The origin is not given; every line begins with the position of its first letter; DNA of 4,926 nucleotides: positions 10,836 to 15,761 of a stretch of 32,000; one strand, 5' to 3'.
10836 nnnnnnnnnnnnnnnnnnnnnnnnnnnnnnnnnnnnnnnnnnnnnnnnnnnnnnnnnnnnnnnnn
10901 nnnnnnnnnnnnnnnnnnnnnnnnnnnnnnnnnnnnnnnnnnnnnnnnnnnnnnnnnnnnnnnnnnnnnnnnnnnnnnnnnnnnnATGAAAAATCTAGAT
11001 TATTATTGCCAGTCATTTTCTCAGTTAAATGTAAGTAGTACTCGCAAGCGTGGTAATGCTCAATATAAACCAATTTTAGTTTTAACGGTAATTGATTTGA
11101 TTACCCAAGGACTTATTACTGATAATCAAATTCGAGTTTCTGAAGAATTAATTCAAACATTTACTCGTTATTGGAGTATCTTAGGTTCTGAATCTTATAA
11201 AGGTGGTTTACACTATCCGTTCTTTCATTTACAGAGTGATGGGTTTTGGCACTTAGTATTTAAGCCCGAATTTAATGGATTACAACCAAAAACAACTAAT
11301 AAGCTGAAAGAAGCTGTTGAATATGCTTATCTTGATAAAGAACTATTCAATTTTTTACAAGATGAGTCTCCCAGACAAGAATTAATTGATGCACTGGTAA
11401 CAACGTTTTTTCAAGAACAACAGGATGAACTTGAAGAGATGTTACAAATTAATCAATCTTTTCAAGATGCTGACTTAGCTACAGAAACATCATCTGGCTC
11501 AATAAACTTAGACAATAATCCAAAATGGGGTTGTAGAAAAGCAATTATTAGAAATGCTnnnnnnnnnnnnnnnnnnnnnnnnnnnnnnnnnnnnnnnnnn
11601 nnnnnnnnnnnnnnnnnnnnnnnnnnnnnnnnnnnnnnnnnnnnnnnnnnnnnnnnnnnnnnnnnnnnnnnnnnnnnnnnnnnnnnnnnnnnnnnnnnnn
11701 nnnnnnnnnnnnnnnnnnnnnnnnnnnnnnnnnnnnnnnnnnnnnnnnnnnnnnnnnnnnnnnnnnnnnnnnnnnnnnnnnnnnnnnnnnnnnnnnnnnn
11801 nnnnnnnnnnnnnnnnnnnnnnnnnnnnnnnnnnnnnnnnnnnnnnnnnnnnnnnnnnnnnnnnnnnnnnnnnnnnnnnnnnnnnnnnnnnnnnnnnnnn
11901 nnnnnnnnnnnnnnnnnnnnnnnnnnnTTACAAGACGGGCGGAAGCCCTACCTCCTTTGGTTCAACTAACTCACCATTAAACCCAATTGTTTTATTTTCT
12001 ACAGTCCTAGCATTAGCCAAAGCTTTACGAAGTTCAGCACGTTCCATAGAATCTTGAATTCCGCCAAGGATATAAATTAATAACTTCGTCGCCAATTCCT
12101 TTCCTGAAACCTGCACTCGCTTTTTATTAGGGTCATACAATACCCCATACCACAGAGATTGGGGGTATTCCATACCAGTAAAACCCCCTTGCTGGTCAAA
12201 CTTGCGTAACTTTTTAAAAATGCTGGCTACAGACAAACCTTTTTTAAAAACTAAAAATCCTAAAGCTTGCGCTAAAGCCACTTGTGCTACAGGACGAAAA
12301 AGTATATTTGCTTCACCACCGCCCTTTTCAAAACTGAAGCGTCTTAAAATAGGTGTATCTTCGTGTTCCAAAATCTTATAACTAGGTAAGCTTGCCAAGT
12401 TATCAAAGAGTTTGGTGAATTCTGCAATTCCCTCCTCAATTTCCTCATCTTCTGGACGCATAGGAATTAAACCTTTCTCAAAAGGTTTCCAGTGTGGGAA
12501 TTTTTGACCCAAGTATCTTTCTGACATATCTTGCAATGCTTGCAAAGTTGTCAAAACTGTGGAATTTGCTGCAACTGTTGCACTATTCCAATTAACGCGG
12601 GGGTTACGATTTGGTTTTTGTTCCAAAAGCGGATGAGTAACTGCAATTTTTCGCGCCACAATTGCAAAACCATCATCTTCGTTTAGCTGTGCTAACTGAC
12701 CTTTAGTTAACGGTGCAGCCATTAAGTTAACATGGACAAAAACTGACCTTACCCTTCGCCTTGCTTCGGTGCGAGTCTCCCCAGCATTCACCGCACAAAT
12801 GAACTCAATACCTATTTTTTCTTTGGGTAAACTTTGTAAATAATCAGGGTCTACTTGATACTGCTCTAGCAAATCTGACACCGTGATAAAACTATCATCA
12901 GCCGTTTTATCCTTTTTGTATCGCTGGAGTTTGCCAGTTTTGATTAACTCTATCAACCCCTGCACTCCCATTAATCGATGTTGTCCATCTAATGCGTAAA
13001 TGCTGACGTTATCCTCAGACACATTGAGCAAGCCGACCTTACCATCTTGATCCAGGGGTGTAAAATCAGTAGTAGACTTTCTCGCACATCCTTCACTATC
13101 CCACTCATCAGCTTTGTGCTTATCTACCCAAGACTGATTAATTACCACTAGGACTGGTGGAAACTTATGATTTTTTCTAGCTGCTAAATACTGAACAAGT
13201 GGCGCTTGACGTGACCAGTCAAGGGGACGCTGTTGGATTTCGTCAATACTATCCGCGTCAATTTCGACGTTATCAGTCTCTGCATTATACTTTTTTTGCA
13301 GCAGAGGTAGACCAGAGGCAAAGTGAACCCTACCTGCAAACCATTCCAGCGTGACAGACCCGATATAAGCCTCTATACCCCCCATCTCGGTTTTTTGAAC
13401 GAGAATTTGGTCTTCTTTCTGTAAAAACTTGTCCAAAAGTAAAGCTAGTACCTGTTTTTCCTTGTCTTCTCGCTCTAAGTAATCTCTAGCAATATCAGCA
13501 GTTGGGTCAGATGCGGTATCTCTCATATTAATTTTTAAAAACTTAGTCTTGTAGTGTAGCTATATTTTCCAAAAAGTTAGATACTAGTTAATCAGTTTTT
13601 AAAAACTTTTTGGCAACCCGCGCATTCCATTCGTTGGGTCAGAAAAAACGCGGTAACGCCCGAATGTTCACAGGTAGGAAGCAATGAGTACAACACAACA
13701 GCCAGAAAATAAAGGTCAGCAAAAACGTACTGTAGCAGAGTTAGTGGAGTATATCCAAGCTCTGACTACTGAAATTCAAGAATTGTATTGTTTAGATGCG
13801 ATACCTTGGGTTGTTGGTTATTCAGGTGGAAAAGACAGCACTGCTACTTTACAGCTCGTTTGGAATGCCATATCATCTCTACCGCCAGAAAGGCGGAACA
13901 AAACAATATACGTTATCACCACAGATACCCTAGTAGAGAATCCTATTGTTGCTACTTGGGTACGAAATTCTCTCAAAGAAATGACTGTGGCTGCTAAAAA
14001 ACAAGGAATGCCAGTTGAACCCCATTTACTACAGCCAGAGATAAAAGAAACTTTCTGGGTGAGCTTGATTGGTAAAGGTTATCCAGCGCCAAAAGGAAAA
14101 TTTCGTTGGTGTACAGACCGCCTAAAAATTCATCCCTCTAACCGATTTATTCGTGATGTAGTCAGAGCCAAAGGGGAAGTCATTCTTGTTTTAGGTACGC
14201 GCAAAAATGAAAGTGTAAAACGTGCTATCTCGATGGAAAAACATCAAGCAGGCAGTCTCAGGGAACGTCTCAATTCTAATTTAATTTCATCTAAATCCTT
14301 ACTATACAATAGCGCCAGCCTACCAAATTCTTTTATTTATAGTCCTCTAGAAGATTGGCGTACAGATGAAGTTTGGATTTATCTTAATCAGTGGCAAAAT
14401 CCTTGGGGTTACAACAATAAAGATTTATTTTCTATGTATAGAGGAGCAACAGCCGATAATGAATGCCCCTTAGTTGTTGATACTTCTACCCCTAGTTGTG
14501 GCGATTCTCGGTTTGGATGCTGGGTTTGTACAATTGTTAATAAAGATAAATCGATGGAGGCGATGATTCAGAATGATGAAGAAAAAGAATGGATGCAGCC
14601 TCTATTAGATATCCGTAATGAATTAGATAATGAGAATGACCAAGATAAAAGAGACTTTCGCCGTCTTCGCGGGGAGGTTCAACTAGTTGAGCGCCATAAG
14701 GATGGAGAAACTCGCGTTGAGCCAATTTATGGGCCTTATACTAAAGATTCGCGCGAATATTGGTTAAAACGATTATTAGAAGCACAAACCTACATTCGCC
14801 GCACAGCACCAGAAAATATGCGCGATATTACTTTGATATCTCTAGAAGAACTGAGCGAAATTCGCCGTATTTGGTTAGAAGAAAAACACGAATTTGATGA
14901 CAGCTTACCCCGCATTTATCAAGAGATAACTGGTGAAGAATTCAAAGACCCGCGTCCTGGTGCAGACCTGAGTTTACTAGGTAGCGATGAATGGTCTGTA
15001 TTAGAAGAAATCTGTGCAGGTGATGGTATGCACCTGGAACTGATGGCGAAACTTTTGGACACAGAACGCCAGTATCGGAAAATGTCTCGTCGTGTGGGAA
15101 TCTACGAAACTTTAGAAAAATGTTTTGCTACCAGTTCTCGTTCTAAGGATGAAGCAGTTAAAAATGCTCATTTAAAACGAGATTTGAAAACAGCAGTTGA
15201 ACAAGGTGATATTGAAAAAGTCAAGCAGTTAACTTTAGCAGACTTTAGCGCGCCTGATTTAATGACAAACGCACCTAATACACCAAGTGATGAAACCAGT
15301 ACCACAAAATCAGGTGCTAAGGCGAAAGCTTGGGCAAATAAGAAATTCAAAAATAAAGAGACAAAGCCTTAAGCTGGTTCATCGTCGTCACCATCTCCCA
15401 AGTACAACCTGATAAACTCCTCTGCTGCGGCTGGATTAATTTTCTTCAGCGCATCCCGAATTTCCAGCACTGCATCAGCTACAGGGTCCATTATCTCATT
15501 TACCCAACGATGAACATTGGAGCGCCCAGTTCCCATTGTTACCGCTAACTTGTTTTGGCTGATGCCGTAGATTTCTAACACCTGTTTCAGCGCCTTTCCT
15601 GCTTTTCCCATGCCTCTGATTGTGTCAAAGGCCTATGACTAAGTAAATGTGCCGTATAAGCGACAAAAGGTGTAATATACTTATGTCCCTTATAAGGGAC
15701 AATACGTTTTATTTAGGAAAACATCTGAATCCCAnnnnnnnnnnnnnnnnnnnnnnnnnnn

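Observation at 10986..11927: HNH nuclease whose N-terminal domain may be a phosphorothioate (sulfur-binding-domain-like) reader, encoded beside the PT writer genes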

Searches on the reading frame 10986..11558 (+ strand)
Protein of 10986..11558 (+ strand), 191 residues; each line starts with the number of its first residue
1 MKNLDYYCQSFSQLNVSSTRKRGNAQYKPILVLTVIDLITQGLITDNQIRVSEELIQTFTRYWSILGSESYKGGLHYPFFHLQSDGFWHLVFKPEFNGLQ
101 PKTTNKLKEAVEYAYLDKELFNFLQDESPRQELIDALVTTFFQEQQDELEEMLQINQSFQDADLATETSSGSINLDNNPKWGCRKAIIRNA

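Call 15: search_protein_families(library=pfam, proteins=[window:10986-11558:+], max_evalue=10)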
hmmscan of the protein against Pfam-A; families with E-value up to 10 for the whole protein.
seq(191 aa): 1 family
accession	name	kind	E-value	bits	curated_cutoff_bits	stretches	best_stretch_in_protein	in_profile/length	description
PF14224.11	DUF4331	-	0.0035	17.1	27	1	92-177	272-363/421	Domain of unknown function (DUF4331)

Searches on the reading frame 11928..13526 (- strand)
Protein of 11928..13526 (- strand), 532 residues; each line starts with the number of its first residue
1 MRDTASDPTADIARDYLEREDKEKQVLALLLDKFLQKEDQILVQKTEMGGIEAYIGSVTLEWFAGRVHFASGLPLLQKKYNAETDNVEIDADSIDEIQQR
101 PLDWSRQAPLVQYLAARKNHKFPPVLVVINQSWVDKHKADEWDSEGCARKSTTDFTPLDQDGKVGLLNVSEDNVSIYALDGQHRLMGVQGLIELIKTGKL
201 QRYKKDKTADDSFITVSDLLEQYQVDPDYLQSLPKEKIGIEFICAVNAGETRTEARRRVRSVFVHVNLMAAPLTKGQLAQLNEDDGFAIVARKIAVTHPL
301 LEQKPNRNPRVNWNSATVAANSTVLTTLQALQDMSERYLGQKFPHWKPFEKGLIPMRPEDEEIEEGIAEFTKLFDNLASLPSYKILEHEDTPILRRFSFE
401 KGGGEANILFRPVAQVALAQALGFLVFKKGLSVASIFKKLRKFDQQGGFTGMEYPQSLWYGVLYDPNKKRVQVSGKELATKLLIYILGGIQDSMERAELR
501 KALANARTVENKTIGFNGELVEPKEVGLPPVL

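Call 3: search_protein_families(library=pfam, proteins=[window:11928-13526:-], max_evalue=0.01)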
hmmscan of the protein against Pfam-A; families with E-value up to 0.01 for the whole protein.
window:11928-13526:- (532 aa): 1 family
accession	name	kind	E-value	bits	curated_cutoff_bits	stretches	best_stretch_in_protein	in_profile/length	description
PF14072.11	DndB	-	2.7e-11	43.6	29.1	1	81-355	26-217/338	DNA-sulfur modification-associated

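Call 4: search_protein_families(library=padloc, proteins=[window:11928-13526:-], max_evalue=0.01)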
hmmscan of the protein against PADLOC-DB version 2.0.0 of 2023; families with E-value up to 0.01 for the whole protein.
window:11928-13526:- (532 aa): 0 families

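Call 5: search_protein_families(library=ncbifam, proteins=[window:11928-13526:-], max_evalue=0.01)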
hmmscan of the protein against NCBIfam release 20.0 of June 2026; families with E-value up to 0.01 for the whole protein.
window:11928-13526:- (532 aa): 1 family
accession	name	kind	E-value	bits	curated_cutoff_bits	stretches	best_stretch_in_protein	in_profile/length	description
TIGR03187.1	DGQHR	domain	4.7e-60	203.7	58.85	2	231-425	120-275/276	DGQHR domain-containing protein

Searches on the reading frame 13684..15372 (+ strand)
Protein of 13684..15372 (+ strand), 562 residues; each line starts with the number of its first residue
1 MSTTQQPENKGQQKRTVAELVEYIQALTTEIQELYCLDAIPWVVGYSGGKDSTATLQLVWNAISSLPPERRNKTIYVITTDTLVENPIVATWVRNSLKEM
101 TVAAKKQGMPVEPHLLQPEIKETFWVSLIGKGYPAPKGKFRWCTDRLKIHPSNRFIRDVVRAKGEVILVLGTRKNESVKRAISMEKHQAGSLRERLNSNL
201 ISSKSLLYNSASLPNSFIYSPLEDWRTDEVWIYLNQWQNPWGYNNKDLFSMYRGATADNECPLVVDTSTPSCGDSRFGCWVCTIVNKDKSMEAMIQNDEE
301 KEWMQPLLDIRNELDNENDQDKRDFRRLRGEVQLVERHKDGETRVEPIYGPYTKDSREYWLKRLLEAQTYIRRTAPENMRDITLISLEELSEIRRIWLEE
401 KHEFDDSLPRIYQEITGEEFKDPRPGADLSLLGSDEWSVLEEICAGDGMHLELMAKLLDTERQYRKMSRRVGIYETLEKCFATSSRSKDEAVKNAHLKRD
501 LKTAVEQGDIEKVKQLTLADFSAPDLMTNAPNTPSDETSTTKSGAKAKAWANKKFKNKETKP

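Call 3: search_protein_families(library=pfam, proteins=[window:13684-15372:+], max_evalue=0.01)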
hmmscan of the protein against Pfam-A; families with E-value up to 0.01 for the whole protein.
window:13684-15372:+ (562 aa): 2 families
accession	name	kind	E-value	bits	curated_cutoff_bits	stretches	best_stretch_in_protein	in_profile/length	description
PF01507.26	PAPS_reduct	-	5.8e-08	33.4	22.5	1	43-236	3-151/175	Phosphoadenosine phosphosulfate reductase domain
PF20306.3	Sp-DndD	-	0.00052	20.5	27.2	1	438-480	4-49/51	Small protein found in certain Dnd DNA modification systems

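Call 4: search_protein_families(library=padloc, proteins=[window:13684-15372:+], max_evalue=0.01)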
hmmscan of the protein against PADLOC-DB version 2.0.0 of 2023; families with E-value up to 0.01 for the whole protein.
window:13684-15372:+ (562 aa): 7 families
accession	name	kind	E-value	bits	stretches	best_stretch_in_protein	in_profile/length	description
PDLC02662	DndC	-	9.3e-200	662.6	1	22-505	9-475/481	DndC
PDLC02661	DndC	-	6.4e-159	527.9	1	24-494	7-464/468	DndC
PDLC03333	MTase_II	-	1.2e-108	362.1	1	20-514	27-516/544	Type II methyltransferase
PDLC02659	DndC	-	1.7e-103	345.3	3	28-234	17-210/586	DndC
PDLC02660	DndC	-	1.7e-103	345.3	3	28-234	17-210/586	DndC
PDLC02510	BrxP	-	2e-10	37.6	1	40-183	133-260/779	BrxP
PDLC02782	SspD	-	3.3e-09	34.9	1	43-186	3-128/277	SspD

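Call 5: search_protein_families(library=ncbifam, proteins=[window:13684-15372:+], max_evalue=0.01)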
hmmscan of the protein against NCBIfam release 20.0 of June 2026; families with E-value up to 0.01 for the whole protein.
window:13684-15372:+ (562 aa): 8 families
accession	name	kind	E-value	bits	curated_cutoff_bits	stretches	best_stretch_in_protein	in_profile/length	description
TIGR03183.1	DNA_S_dndC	equivalog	2.9e-226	751.5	290.4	1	28-483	2-446/447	DNA phosphorothioation system sulfurtransferase DndC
NF005316.0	PRK06850.1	equivalog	1.8e-225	749.5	536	1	13-517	3-490/505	hypothetical protein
NF010366.0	PRK13795.1-1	equivalog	7.1e-11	41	745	1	39-235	266-421/667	hypothetical protein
NF010367.0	PRK13795.1-2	equivalog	5.1e-10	38.4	456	1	30-240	233-398/584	hypothetical protein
NF006351.0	PRK08576.1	equivalog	1.5e-09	37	290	1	37-182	232-348/436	hypothetical protein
NF010368.0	PRK13795.1-3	equivalog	8.8e-09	34.1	588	1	31-188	239-372/635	hypothetical protein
NF010369.0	PRK13795.1-4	equivalog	1e-06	27.3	1086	1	39-181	251-373/633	hypothetical protein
NF006327.0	PRK08557.1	equivalog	2.4e-06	26.6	366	1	12-198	154-316/415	hypothetical protein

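Call 67: find_related_loci(query=A4, collection=metagenome_contigs, flank=6000)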
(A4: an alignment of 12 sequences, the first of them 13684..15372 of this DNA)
Query A4 (562 aa) in metagenome_contigs; peptide patterns used: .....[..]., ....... (x = any residue, [..] = any of these).
600 stretches matched a pattern (row limit reached: there are more); 382 encode a relative of the query (tblastn E <= 1e-3); the best 80 are kept; 80 distinct loci.
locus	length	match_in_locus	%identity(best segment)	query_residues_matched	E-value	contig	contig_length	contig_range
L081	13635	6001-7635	83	1-556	0e+0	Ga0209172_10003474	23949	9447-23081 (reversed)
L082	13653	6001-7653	76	1-561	0e+0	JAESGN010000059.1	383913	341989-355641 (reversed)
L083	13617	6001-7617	76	3-559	0e+0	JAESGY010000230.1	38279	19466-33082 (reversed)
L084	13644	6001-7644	75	1-559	0e+0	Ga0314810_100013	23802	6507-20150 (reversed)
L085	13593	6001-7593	73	1-560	0e+0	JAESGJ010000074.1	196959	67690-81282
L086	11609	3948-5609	70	1-561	0e+0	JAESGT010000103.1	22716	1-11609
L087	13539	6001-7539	76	13-525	0e+0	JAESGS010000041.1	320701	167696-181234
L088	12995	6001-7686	69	1-558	0e+0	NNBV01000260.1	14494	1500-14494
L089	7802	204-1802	71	1-556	0e+0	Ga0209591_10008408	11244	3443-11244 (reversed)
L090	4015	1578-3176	69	1-558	0e+0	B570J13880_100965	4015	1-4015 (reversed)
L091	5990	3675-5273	73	1-556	0e+0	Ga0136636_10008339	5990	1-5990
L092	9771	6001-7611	70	1-560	0e+0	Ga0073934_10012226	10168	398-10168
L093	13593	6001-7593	69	3-561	0e+0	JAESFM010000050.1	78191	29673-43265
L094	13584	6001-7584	71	1-556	0e+0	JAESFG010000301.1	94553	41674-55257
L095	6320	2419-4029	69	1-559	0e+0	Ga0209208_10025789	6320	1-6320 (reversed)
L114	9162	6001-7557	68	15-555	0e+0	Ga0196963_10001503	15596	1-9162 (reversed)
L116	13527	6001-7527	71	1-521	0e+0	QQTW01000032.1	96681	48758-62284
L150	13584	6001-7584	62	14-555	0e+0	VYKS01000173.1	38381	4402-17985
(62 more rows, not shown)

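Call 70: search_protein_families(library=pfam, proteins=[L085:3203-4087:+, L088:2806-4017:-, L093:3170-4135:-, L084:1481-3478:-, L084:3485-4165:-, L116:3175-4575:+, L116:4930-5895:+, L150:3536-4843:+, L150:4843-5811:+, L114:4683-5828:+], max_evalue=0.001)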
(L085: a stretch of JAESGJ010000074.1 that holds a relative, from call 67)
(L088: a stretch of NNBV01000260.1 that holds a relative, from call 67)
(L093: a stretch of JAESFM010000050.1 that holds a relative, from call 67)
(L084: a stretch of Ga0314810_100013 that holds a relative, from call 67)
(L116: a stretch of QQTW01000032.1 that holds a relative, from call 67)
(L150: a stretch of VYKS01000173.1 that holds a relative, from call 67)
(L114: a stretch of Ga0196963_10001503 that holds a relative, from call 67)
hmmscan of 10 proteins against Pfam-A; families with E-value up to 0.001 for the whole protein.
L085:3203-4087:+ (294 aa): 2 families
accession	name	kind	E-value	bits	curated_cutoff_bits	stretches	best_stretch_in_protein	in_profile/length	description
PF01329.24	Pterin_4a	-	1.2e-19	70.7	26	1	180-279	3-90/91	Pterin 4 alpha carbinolamine dehydratase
PF13676.11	TIR_2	-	2.8e-15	57.3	28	1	6-133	1-107/122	TIR domain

L088:2806-4017:- (403 aa): 1 family
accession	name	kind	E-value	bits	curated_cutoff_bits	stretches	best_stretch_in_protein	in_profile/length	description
PF14072.11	DndB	-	1.9e-79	267.7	29.1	1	37-397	1-337/338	DNA-sulfur modification-associated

L093:3170-4135:- (321 aa): 1 family
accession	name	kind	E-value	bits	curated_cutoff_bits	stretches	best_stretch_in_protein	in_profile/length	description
PF14072.11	DndB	-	5.7e-73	246.3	29.1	1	37-321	1-273/338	DNA-sulfur modification-associated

L084:1481-3478:- (665 aa): 1 family
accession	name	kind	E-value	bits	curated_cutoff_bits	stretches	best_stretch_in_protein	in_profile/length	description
PF14072.11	DndB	-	1.3e-07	31.4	29.1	1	173-274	102-180/338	DNA-sulfur modification-associated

L084:3485-4165:- (226 aa): 1 family
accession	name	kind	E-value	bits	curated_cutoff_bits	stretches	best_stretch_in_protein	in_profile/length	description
PF01541.30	GIY-YIG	-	0.00033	21.3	22.6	1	129-179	15-61/78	GIY-YIG catalytic domain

L116:3175-4575:+ (466 aa): 1 family
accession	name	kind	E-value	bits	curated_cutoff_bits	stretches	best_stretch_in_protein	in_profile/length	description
PF14072.11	DndB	-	0.00029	20.4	29.1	0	49-114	37-95/338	DNA-sulfur modification-associated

L116:4930-5895:+ (321 aa): 1 family
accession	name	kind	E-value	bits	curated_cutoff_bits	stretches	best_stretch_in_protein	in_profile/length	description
PF01844.29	HNH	-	5.1e-05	23.8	21.4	1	187-219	14-47/47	HNH endonuclease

L150:3536-4843:+ (435 aa): 1 family
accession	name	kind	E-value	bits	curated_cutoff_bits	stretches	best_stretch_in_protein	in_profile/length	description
PF13589.12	HATPase_c_3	-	9.9e-12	45.5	25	1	30-164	5-137/137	Histidine kinase-, DNA gyrase B-, and HSP90-like ATPase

L150:4843-5811:+ (322 aa): 1 family
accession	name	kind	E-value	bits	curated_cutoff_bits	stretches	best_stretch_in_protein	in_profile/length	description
PF20553.4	Methyltransf_35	-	6.2e-109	364.5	27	1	4-321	2-308/309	Putative O-methyltransferase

L114:4683-5828:+ (381 aa): 1 family
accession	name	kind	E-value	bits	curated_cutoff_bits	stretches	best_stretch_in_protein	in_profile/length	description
PF13395.12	HNH_4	-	5.9e-05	23.4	22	1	261-310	1-53/54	HNH endonuclease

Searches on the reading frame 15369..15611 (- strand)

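Call 79: search_protein_families(library=pfam, proteins=[window:15369-15611:-], max_evalue=0.05)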
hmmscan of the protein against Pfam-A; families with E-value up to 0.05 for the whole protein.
window:15369-15611:- (80 aa): 6 families
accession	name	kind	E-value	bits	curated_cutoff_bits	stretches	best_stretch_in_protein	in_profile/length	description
PF12844.13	HTH_19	-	0.00029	21.1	30.2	1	5-51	1-47/64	Helix-turn-helix domain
PF01381.28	HTH_3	-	0.0039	17.6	23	1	8-56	1-49/55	Helix-turn-helix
PF15943.11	YdaS_toxin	-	0.013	15.8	30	1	8-54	1-46/65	Bacterial toxin YdaS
PF02001.22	DUF134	-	0.015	16.3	27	1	15-52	49-86/98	Protein of unknown function DUF134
PF13443.12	HTH_26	-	0.017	15.8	22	1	8-49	2-43/63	Cro/C1-type HTH DNA-binding domain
PF20432.4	Xre-like-HTH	-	0.032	15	25.8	0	5-35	12-42/63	Antitoxin Xre-like helix-turn-helix domain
